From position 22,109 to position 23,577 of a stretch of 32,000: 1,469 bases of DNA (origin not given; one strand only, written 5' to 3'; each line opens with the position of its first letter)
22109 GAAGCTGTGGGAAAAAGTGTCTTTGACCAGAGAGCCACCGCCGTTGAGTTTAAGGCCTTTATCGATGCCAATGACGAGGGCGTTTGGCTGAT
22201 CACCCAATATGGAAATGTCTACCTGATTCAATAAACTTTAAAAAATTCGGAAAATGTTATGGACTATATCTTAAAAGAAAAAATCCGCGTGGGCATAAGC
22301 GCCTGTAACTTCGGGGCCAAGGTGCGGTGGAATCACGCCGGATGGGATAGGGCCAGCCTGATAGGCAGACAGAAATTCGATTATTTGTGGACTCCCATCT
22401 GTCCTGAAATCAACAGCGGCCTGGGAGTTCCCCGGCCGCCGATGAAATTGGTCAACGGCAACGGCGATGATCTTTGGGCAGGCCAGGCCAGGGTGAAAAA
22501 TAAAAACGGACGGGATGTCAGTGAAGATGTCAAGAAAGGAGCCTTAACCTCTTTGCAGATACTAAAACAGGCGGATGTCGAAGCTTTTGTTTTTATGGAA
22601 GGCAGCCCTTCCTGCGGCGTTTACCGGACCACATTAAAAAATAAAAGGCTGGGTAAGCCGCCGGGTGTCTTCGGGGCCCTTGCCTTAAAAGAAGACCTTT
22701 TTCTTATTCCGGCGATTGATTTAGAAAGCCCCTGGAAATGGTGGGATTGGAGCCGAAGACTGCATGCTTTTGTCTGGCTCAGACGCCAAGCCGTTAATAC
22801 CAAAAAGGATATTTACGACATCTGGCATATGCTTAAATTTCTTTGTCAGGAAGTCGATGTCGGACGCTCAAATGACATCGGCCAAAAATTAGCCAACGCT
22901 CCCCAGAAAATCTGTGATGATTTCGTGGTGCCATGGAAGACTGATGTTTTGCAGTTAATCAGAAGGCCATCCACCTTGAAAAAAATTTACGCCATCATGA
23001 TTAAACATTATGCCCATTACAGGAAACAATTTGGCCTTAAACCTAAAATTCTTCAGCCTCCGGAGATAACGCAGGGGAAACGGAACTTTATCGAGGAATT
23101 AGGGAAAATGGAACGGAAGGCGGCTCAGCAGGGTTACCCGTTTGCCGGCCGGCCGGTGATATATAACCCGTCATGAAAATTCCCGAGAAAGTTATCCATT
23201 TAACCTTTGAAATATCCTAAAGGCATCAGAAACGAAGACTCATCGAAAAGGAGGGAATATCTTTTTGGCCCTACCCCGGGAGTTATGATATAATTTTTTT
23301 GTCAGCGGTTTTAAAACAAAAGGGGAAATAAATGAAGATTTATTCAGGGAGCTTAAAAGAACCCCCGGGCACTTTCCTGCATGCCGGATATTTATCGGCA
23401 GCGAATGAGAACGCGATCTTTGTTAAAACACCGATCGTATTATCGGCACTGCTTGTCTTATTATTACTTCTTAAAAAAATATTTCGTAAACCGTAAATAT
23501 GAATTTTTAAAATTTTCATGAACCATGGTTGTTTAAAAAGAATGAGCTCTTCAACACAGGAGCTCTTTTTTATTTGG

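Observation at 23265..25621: Candidate novel RiPP-like system: 54-aa Cys-free peptide, CPBP intramembrane protease and RRE-fused radical SAM/SPASM enzyme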

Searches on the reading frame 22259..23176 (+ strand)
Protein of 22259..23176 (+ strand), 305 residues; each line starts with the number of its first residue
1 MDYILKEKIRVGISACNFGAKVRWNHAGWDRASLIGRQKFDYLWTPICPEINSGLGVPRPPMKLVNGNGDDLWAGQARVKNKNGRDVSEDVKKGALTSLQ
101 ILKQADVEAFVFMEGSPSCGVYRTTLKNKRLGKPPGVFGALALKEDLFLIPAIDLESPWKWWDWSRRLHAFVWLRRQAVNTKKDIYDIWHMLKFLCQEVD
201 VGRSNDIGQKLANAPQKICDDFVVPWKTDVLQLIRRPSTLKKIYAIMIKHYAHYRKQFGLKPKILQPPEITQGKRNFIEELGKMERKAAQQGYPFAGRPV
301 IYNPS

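Call 3: search_protein_families(library=pfam, proteins=[window:22259-23176:+], max_evalue=0.1)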
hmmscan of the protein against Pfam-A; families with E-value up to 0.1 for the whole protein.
window:22259-23176:+ (305 aa): 1 family
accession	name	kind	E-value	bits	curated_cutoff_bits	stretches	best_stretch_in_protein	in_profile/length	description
PF04463.17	2-thiour_desulf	-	5.4e-27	95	34.7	1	11-146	1-133/141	2-thiouracil desulfurase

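Call 4: search_protein_families(library=ncbifam, proteins=[window:22259-23176:+], max_evalue=0.1)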
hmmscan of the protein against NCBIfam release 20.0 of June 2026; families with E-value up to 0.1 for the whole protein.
window:22259-23176:+ (305 aa): 1 family
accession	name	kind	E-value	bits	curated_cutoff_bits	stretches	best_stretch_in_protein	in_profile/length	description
NF045597.1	TudS_rel_CD3072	equivalog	0.056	13.2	130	0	77-138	63-124/148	CD3072 family TudS-related putative desulfidase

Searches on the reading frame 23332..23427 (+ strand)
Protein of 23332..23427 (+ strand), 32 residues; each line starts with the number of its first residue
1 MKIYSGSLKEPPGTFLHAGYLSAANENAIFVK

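Call 55: search_protein_representatives(alignment_id=A6)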
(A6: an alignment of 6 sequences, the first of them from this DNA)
Query: 6 sequences, 32 profile positions. Proteins with E-value up to 0.001 (for the whole library): 135; up to 1e-10: 7; up to 1e-30: 0. The best 135 are listed.
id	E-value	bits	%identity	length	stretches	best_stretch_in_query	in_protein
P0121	1.4e-14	69.2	-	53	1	1-32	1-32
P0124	1.1e-13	66.4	-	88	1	1-32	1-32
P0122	1.4e-13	66.0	-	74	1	1-32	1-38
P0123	2.8e-13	65.0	-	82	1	1-32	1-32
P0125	7.2e-13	63.7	-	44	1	1-32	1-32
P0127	1.3e-11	59.7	-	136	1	1-32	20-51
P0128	3.1e-11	58.5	-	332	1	1-31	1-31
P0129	1.9e-10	56.0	-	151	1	1-31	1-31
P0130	3.6e-10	55.1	-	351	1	1-31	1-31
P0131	6.5e-10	54.3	-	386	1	1-31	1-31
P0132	9.6e-10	53.7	-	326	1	1-28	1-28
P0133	2.3e-09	52.5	-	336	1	1-28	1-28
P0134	3.3e-09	52.0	-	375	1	1-30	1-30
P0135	4.3e-09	51.6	-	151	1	1-29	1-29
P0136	4.6e-09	51.5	-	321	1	1-29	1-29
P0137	5.3e-09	51.3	-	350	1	1-29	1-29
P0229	4.0e-05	38.9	-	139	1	1-31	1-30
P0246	2.9e-04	36.2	-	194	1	1-24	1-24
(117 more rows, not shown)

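Call 62: search_solved_structures(query=A7, max_evalue=1, show_alignments=1)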
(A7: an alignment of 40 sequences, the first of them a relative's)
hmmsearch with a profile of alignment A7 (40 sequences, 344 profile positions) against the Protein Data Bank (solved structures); distinct sequences matched with E-value up to 1: 11.
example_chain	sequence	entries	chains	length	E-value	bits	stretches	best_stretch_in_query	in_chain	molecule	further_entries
29jd_A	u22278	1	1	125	0.012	18.2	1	210-244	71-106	Type II secretion system core protein G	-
6raw_4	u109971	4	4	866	0.17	14.4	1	19-67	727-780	DNA replication licensing factor MCM4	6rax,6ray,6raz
1t92_A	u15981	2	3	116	0.31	13.6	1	210-243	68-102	General secretion pathway protein G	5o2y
8q6o_C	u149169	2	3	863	0.34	13.5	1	19-70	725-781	DNA replication licensing factor mcm4-B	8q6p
8s09_4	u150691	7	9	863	0.35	13.4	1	19-70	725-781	DNA replication licensing factor MCM4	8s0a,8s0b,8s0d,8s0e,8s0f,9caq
22vt_4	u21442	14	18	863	0.35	13.4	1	19-70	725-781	DNA replication licensing factor MCM4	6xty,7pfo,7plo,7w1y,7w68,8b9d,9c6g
8w0e_4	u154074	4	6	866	0.35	13.4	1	19-70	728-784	DNA replication licensing factor MCM4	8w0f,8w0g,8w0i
6xtx_4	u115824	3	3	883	0.36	13.4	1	19-70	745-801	DNA replication licensing factor MCM4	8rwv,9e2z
3g20_A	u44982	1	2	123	0.46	13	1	210-243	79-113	Type II secretion protein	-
5dz8_A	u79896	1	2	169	0.62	12.6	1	233-308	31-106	BspA (BspA_V)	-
5wda_A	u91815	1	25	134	0.74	12.4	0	210-243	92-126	General secretion pathway protein G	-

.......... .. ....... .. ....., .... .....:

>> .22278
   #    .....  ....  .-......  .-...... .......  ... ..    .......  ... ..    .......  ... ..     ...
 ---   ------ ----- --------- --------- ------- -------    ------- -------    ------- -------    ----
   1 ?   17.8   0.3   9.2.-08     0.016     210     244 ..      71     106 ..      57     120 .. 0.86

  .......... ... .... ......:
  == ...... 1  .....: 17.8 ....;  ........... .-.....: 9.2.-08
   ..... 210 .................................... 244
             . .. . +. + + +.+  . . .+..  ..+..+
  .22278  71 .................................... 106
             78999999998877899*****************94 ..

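Call 64: find_encoding_contigs(protein=P0131, flank=5000, max_places=3)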
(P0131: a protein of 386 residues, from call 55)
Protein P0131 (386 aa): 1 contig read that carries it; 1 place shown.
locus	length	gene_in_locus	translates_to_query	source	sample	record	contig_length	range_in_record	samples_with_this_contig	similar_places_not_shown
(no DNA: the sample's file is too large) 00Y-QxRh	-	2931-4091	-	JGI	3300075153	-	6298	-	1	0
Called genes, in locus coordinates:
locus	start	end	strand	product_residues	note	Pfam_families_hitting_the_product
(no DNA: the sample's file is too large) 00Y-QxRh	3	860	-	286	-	?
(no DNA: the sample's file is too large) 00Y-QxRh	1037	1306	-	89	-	PF00312:Ribosomal_S15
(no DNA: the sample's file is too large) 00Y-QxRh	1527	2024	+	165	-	PF01668:SmpB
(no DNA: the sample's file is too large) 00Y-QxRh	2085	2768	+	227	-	PF26351:DUF8091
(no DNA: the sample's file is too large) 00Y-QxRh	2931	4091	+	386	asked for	-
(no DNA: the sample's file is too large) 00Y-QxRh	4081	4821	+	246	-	PF02517:Rce1-like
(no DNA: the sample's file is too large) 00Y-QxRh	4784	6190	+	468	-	PF04055:Radical_SAM, PF13353:Fer4_12 (weak), PF13186:SPASM (weak)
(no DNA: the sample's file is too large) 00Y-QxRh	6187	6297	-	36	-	?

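Call 65: find_encoding_contigs(protein=P0229, flank=5000, max_places=3)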
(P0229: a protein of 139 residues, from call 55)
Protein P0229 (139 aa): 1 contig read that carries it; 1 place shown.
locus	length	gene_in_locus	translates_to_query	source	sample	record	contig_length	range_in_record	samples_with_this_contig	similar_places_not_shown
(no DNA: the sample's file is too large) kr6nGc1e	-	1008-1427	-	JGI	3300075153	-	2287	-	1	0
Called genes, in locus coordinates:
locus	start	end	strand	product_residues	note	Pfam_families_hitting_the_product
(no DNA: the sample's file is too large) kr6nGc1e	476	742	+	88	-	PF01541:GIY-YIG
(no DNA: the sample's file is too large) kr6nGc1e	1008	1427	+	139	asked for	-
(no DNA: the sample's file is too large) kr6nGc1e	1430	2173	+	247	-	PF02517:Rce1-like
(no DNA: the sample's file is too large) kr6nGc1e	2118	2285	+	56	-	?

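Call 66: find_encoding_contigs(protein=P0246, flank=5000, max_places=3)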
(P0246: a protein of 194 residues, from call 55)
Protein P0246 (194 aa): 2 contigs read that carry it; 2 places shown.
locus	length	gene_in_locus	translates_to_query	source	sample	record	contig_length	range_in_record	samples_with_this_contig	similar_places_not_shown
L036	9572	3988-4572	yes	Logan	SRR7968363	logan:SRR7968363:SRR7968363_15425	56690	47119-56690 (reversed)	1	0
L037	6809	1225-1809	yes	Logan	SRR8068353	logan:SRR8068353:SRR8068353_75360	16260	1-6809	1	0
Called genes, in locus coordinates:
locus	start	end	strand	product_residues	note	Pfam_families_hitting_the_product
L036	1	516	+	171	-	?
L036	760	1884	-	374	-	PF01966:HD, PF13286:HD_assoc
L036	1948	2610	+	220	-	PF02517:Rce1-like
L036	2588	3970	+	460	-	PF04055:Radical_SAM, PF13353:Fer4_12, PF13186:SPASM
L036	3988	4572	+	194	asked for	-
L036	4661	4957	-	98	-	PF03831:YjdM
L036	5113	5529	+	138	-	-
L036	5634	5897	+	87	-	PF00312:Ribosomal_S15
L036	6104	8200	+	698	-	PF01138:RNase_PH, PF03725:RNase_PH_C, PF03726:PNPase, PF01138:RNase_PH, PF00013:KH_1, PF00575:S1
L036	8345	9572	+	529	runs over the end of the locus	PF04773:FecR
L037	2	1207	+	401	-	?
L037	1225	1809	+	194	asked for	-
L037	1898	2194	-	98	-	PF03831:YjdM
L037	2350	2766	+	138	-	-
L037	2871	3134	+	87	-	PF00312:Ribosomal_S15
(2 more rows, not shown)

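Call 67: find_encoding_contigs(protein=P0137, flank=5000, max_places=3)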
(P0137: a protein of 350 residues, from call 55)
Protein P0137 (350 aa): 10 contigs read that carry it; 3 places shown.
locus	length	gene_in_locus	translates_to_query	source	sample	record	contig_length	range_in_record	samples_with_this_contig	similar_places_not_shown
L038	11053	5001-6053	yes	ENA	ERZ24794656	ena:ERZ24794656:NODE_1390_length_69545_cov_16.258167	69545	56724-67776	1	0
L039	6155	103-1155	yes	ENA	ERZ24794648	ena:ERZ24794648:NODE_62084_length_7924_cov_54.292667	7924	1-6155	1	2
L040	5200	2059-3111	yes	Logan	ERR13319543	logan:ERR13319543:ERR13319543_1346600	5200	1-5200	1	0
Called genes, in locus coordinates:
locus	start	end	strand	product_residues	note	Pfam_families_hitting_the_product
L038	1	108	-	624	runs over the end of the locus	-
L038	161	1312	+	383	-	-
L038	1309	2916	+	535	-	PF00474:SSF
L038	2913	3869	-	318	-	PF09992:NAGPA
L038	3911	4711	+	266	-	-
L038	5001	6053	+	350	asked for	-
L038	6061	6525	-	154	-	PF00583:Acetyltransf_1, PF13673:Acetyltransf_10, PF13508:Acetyltransf_7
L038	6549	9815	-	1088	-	PF00930:DPPIV_N (faint), PF26549:Tricorn_N, PF26549:Tricorn_N, PF26550:Tricorn_2nd, PF26549:Tricorn_N (weak), PF14684:Tricorn_C1, PF14685:PDZ_Tricorn, PF03572:Peptidase_S41, +1 more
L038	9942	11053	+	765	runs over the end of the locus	-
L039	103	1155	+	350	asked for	-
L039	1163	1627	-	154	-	PF00583:Acetyltransf_1, PF13673:Acetyltransf_10, PF13508:Acetyltransf_7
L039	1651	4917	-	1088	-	PF00930:DPPIV_N (faint), PF26549:Tricorn_N, PF26549:Tricorn_N, PF26550:Tricorn_2nd, PF26549:Tricorn_N (weak), PF14684:Tricorn_C1, PF14685:PDZ_Tricorn, PF03572:Peptidase_S41, +1 more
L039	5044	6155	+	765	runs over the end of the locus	-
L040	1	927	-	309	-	?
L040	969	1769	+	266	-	-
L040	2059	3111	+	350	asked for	-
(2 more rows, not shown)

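Call 69: predict_structure(alignment_id=A7)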
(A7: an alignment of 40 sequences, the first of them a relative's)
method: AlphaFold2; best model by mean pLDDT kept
length: 332 residues; sequences in the alignment: 40
mean_pLDDT: 88.7   pTM: 0.80
mean pLDDT of the five models: 88.7, 87.9, 87.4, 87.2, 87.1
residues with pLDDT >= 90: 242; 70-90: 33; 50-70: 52; < 50: 5
segments of 3 or more residues with pLDDT < 50: none
pLDDT, mean of each block of 10 residues (from residue 1): 63 56 82 96 98 79 52 78 92 79 55 73 78 97 98 98 98 98 97 98 98 98 98 98 94 97 98 96 97 98 98 95 97 74
secondary structure, 60 per line:
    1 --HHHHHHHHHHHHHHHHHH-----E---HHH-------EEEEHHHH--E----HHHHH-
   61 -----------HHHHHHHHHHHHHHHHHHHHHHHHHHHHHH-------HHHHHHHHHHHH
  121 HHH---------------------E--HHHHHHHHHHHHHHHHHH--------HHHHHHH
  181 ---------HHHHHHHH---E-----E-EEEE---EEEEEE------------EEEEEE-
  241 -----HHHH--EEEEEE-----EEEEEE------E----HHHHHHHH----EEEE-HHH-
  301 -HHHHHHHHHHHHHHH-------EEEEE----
elements in order: H3-20 E40-43 H44-47 H55-59 H72-101 H109-123 H148-165 H174-180 H190-197 E209-212 E216-221 E234-239 H246-249 E252-257 E263-268 H280-287 E292-295 H302-316 E324-328

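Call 72: fold_search(model_id=the predicted structure, library=pdb)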
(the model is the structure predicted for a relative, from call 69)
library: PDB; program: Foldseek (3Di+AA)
matches with E <= 10: 535; with E <= 0.001: 0
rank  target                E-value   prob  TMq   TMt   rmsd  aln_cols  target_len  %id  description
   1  8wu8_A                1.0e-01  0.07  0.09  0.11  16.2       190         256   10  Crystal structure of the human RAD9-RAD1(F64A/M256A/F266A)-HUS1-RHINO(88-99) complex (released 2024-02-14)
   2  7k7t_A                1.1e-01  0.08  0.10  0.09  15.8       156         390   12  Crystal structure of human MORC4 ATPase-CW in complex with AMPPNP (released 2020-11-11)
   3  3a1j_A                1.5e-01  0.07  0.10  0.12  16.6       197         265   10  Crystal structure of the human Rad9-Hus1-Rad1 complex (released 2009-06-02)
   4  6j8y_A                2.2e-01  0.06  0.09  0.12  16.2       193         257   10  Crystal structure of the human RAD9-HUS1-RAD1-RHINO complex (released 2019-12-04)
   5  4qxa_B                2.6e-01  0.12  0.13  0.25  14.9       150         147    8  Crystal structure of the Rab9A-RUTBC2 RBD complex (released 2014-09-10)
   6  3g65_C                3.1e-01  0.04  0.11  0.13  16.3       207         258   12  Crystal Structure of the Human Rad9-Rad1-Hus1 DNA Damage Checkpoint Complex (released 2009-05-26)
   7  1uis_A                3.5e-01  0.01  0.06  0.08  19.0       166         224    9  The 2.0 crystal structure of eqFP611, a far-red fluorescent protein from the sea anemone Entacmaea quadricolor (released 2003-10-21)
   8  3pib_B                4.8e-01  0.01  0.06  0.08  18.3       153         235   12  Crystal structure of red fluorescent protein eqFP578 crystallized at pH 5.5 (released 2011-05-25)
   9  8cdu_G                5.1e-01  0.08  0.11  0.20  15.5       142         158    9  Rnase R bound to a 30S degradation intermediate (main state) (released 2023-12-20)
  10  3g20_A                5.4e-01  0.89  0.10  0.28   2.2        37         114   32  Crystal structure of the major pseudopilin from the type 2 secretion system of enterohaemorrhagic Escherichia coli (released 2009-07-28)
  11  3pib_C                5.7e-01  0.01  0.06  0.08  19.1       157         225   12  Crystal structure of red fluorescent protein eqFP578 crystallized at pH 5.5 (released 2011-05-25)
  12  3g65_A                6.4e-01  0.02  0.09  0.11  16.3       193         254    9  Crystal Structure of the Human Rad9-Rad1-Hus1 DNA Damage Checkpoint Complex (released 2009-05-26)
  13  8ffw_B                6.8e-01  0.03  0.09  0.06  15.7       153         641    5  Cryo-EM structure of the GR-Hsp90-FKBP51 complex (released 2023-11-01)
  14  3p83_C                6.8e-01  0.03  0.09  0.11  15.9       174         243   11  Structure of the PCNA:RNase HII complex from Archaeoglobus fulgidus. (released 2011-02-02)
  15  6fcm_C                6.8e-01  0.03  0.11  0.13  17.8       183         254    6  Crystal structure of human PCNA (released 2019-01-30)
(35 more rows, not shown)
